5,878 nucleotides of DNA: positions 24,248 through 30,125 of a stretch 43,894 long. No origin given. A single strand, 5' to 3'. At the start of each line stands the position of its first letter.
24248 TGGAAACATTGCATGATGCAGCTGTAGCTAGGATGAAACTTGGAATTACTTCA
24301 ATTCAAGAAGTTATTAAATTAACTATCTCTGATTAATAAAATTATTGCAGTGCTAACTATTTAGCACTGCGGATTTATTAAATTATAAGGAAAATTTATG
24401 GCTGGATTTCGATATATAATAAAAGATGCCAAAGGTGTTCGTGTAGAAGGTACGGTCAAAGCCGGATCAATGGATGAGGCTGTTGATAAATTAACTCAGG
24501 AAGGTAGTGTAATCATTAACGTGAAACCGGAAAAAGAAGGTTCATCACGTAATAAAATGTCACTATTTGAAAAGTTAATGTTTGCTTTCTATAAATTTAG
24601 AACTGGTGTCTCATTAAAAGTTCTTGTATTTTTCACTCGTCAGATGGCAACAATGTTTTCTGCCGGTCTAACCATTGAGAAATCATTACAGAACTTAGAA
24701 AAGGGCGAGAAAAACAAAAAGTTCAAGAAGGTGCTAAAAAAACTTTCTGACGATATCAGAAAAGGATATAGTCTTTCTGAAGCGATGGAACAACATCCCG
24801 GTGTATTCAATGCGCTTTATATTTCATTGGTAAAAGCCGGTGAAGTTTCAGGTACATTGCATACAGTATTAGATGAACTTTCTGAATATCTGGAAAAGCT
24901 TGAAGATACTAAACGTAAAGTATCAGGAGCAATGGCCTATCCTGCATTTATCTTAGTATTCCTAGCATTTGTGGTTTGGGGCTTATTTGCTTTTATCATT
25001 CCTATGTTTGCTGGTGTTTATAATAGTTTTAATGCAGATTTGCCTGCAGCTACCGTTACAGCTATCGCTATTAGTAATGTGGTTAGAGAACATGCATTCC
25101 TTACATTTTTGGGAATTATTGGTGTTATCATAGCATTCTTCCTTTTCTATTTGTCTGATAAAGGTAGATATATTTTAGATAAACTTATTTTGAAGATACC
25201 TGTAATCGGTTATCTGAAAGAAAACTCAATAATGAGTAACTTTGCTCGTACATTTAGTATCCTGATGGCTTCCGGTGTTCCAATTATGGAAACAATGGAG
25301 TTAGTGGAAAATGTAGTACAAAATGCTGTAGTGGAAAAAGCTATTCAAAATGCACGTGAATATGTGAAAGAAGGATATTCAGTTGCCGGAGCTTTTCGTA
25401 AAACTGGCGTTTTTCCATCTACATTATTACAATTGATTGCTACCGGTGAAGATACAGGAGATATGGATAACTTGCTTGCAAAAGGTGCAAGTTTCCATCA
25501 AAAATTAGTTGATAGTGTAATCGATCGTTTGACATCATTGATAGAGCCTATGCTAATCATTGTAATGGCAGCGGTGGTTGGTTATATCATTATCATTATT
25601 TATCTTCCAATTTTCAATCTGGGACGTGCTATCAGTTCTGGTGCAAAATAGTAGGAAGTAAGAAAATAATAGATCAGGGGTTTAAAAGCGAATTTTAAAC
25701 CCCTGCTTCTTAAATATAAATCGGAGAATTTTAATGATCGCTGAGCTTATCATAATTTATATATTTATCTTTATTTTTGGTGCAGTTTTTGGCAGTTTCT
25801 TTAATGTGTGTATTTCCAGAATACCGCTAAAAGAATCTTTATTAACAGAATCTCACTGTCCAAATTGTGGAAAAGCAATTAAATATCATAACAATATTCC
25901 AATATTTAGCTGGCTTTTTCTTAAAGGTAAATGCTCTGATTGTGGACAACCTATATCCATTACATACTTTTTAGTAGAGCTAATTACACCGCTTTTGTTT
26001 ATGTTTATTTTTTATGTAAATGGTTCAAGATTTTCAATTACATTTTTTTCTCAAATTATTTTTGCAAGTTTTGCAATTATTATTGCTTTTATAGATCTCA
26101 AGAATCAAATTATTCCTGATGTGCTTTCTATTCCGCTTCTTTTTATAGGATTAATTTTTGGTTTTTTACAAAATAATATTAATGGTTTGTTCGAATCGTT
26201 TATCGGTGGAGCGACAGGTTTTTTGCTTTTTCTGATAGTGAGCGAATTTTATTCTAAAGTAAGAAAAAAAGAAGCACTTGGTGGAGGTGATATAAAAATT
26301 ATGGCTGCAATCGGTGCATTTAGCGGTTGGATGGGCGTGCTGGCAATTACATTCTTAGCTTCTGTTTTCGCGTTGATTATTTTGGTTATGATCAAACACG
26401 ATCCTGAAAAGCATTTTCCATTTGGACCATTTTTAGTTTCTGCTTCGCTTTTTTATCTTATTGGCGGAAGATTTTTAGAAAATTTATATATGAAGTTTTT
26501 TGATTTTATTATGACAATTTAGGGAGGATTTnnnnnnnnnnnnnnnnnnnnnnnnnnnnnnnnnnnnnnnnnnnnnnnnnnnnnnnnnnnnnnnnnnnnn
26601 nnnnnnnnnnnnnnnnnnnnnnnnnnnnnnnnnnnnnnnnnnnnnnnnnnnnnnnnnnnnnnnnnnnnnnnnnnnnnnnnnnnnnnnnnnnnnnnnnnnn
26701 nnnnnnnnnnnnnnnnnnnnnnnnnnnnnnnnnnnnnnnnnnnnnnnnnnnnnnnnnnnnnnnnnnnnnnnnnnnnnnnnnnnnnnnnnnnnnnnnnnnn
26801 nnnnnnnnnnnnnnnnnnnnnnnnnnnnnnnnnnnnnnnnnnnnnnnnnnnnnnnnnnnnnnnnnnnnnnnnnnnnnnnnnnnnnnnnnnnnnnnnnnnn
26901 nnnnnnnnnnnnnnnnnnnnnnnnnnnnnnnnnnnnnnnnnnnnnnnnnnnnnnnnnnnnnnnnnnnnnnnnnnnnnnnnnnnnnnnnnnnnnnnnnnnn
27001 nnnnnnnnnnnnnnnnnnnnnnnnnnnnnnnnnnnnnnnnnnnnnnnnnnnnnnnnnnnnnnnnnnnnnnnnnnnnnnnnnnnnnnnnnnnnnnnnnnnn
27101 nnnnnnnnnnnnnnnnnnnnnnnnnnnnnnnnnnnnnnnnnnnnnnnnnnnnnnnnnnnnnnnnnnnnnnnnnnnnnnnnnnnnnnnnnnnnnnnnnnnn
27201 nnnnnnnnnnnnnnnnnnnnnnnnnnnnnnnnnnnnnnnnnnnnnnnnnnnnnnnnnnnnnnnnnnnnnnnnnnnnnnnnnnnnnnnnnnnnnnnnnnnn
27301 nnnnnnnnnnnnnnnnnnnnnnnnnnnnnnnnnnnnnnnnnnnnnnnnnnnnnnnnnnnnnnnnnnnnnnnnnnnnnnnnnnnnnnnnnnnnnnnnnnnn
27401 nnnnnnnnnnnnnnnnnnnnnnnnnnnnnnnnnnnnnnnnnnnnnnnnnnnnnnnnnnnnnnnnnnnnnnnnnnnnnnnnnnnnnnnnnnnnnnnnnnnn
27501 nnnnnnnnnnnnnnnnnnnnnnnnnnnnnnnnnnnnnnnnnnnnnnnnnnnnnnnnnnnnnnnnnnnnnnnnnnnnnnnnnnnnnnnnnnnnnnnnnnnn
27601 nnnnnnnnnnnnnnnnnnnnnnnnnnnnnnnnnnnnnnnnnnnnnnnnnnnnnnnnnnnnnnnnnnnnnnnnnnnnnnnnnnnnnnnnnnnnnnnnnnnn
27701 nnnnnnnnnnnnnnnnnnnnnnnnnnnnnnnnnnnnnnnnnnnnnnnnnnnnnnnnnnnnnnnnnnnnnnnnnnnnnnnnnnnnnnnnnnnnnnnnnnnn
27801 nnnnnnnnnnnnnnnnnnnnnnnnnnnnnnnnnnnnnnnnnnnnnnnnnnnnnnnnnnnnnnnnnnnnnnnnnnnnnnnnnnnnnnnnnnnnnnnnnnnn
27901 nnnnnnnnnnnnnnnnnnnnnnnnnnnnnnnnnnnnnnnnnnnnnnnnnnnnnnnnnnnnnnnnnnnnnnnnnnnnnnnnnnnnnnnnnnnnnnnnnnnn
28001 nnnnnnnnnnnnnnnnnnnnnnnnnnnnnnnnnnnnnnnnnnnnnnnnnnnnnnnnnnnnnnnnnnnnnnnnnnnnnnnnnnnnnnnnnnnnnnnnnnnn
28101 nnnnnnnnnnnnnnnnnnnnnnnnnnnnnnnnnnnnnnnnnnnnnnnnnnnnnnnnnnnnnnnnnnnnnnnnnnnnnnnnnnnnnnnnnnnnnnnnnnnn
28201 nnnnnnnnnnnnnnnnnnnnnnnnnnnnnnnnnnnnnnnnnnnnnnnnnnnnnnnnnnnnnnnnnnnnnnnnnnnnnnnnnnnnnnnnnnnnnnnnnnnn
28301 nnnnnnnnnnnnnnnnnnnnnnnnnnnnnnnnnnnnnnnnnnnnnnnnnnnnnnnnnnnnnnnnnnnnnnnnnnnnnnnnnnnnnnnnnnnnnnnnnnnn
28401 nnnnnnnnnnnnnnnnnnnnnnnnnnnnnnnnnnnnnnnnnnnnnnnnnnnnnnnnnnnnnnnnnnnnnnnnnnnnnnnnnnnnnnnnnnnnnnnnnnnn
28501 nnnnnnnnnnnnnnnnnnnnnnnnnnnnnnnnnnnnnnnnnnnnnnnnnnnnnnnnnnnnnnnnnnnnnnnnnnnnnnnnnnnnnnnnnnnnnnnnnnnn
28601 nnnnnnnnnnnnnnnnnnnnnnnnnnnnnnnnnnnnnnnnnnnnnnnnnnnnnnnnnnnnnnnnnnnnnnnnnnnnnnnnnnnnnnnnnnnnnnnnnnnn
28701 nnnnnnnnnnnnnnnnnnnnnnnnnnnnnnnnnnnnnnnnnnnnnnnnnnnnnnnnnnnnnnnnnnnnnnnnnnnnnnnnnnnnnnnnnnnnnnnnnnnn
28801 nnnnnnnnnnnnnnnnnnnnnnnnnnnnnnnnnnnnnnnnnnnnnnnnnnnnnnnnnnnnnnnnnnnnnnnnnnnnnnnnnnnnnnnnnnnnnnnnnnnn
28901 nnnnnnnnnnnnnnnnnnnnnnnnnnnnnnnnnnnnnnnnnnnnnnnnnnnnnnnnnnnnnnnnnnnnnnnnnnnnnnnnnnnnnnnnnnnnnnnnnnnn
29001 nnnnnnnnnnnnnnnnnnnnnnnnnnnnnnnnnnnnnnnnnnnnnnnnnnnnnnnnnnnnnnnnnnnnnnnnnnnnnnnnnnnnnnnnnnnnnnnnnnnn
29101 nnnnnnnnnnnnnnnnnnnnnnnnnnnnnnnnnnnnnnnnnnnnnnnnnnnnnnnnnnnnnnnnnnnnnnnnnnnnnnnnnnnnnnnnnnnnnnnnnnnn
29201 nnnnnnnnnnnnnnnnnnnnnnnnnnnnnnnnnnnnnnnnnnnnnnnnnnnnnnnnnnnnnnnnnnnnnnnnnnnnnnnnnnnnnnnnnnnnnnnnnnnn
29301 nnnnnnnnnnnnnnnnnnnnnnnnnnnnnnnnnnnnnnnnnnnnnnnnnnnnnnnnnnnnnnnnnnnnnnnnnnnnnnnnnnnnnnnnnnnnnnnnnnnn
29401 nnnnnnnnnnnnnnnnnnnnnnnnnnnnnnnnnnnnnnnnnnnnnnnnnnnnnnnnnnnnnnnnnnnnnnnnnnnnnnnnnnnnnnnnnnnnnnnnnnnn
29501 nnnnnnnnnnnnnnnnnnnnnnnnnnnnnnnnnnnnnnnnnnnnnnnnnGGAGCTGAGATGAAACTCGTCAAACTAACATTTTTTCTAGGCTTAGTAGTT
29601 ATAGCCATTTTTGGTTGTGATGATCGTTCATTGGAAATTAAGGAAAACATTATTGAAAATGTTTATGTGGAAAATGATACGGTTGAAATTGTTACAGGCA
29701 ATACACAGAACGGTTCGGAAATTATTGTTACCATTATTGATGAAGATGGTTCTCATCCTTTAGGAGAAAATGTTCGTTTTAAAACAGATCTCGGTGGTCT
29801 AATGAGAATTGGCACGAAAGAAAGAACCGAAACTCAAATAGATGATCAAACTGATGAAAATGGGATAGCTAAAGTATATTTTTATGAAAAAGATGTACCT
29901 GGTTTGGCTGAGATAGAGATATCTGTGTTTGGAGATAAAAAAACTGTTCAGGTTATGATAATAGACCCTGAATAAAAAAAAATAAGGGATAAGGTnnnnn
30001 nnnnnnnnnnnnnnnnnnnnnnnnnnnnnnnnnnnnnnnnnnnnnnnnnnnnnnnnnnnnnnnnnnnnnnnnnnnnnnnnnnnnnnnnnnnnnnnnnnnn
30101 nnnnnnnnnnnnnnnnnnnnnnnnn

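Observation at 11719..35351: A complete type IVa pilus machine is fused into one 17-gene string with T9SS-tailed giant surface proteins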

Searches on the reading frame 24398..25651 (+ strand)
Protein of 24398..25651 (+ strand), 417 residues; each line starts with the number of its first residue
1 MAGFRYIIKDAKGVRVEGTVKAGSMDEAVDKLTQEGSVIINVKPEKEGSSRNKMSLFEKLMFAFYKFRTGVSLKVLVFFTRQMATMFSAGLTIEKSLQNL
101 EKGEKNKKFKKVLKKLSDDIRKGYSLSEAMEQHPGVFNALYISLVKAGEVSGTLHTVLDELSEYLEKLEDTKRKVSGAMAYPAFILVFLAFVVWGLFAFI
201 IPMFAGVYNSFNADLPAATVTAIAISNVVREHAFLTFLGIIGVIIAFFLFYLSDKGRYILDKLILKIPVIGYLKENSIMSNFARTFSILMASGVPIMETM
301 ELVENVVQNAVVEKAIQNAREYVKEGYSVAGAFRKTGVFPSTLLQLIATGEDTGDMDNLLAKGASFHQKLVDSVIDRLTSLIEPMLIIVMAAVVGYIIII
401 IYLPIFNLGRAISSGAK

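Call 4: search_protein_families(library=pfam, proteins=[window:24398-25651:+], max_evalue=0.01)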
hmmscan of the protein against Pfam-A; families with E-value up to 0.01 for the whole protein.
window:24398-25651:+ (417 aa): 1 family
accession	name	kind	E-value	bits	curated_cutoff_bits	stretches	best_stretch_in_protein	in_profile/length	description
PF00482.28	T2SSF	-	3e-60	202.1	25.2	2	79-202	1-125/125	Type II secretion system (T2SS), protein F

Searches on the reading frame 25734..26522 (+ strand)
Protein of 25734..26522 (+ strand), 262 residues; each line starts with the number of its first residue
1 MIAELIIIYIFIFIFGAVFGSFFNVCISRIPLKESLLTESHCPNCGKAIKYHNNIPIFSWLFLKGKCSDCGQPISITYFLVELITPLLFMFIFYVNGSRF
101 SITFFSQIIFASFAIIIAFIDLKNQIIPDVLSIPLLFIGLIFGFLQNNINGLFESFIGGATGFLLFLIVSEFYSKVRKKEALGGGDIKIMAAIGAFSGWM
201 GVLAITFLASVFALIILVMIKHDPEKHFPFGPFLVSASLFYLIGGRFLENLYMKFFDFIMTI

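Call 4: search_protein_families(library=pfam, proteins=[window:25734-26522:+], max_evalue=0.01)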
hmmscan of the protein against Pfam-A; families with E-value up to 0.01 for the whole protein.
window:25734-26522:+ (262 aa): 4 families
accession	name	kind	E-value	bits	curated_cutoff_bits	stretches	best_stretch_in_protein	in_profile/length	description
PF06750.18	A24_N_bact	-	1.3e-32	112.2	23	1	14-94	1-82/84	Bacterial Peptidase A24 N-terminal domain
PF01478.23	Peptidase_A24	-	4.4e-23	82.2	26.5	1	108-217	1-103/104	Type IV leader peptidase family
PF25207.1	DUF7837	-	0.00072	19.9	27.8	0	65-82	6-23/47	Domain of unknown function (DUF7837)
PF01258.23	zf-dskA_traR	-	0.0051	17.2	24.9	0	65-75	4-14/36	Prokaryotic dksA/traR C4-type zinc finger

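Call 10: find_related_loci(query=window:25734-26522:+, collection=genome_contigs, flank=10000)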
Query window:25734-26522:+ (262 aa) in genome_contigs; peptide patterns used: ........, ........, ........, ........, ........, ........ (x = any residue, [..] = any of these).
599 stretches matched a pattern (row limit reached: there are more); 4 encode a relative of the query (tblastn E <= 1e-3); 4 distinct loci.
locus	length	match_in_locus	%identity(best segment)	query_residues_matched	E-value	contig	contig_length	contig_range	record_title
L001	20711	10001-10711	32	16-257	1e-30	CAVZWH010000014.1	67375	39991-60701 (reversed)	MAG: Candidatus Staskawiczbacteria bacterium isolate MFD02138.bin.1.79 genome assembly, contig: contig_135416, whole gen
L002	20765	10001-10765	32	21-254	2e-26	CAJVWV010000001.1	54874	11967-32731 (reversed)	TPA_asm: uncultured bacterium isolate DRR093004_bin.4_MetaBAT_v2.12.1_MAG genome assembly, contig: NODE_326_length_54874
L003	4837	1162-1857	31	21-253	3e-24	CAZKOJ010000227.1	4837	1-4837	MAG TPA_asm: uncultured Clostridium sp. isolate SRP302447_co2_83 genome assembly, contig: NODE_50513_length_4837_cov_5.6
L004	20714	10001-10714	32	5-239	1e-15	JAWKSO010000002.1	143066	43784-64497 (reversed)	MAG: Candidatus Paceibacterota bacterium isolate BC1.90 BC1.90.fa-2, whole genome shotgun sequence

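Call 11: find_encoding_contigs(protein=window:25734-26522:+, flank=10000, max_places=6)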
Protein window:25734-26522:+ (262 aa): 3 contigs read that carry it; 3 places shown.
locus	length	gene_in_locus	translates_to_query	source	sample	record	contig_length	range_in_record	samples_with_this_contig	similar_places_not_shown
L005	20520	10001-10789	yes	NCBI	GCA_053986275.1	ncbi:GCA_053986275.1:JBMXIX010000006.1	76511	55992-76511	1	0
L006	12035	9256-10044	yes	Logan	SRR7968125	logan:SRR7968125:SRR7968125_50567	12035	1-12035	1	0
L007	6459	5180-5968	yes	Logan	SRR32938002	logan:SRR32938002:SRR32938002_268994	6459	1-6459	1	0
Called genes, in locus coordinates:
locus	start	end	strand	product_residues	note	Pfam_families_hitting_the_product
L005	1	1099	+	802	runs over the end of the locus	-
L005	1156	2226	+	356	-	PF11104:PilM_2, PF14450:FtsA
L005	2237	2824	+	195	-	-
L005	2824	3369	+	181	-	-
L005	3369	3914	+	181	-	-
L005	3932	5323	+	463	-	PF07660:STN (weak), PF00263:Secretin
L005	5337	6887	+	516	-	-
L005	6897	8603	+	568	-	PF05157:MshEN, PF00437:T2SSE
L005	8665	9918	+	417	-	PF28597:T2SSF_N (weak), PF00482:T2SSF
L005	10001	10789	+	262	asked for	PF06750:A24_N_bact, PF01478:Peptidase_A24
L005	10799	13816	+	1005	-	PF13620:CarboxypepD_reg, PF13715:CarbopepD_reg_2 (weak), PF13620:CarboxypepD_reg, PF13715:CarbopepD_reg_2 (weak), PF13860:FlgD_ig, PF18962:Por_Secre_tail (weak)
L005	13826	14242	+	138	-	-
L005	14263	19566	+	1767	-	PF08126:Propeptide_C25, PF01364:Peptidase_C25, PF13620:CarboxypepD_reg (faint), PF06119:NIDO (faint), PF13860:FlgD_ig, PF18962:Por_Secre_tail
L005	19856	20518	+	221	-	?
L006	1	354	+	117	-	?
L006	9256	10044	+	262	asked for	PF06750:A24_N_bact, PF01478:Peptidase_A24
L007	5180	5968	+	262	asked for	PF06750:A24_N_bact, PF01478:Peptidase_A24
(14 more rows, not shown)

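Call 93: search_protein_families(library=ncbifam, proteins=[window:25734-26522:+], max_evalue=0.00001)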
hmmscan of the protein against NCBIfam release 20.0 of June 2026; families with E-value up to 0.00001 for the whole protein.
window:25734-26522:+ (262 aa): 0 families

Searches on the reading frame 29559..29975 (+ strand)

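Call 4: search_protein_families(library=pfam, proteins=[window:29559-29975:+], max_evalue=0.01)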
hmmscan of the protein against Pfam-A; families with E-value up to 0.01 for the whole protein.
window:29559-29975:+ (138 aa): 1 family
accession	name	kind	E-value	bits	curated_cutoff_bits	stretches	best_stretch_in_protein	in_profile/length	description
PF02369.22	Big_1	-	0.0034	17.9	34.9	1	46-132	12-90/93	Bacterial Ig-like domain (group 1)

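Call 16: search_protein_families(library=ncbifam, proteins=[window:29559-29975:+], max_evalue=0.01)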
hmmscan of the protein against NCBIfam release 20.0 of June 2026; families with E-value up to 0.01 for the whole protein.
window:29559-29975:+ (138 aa): 0 families
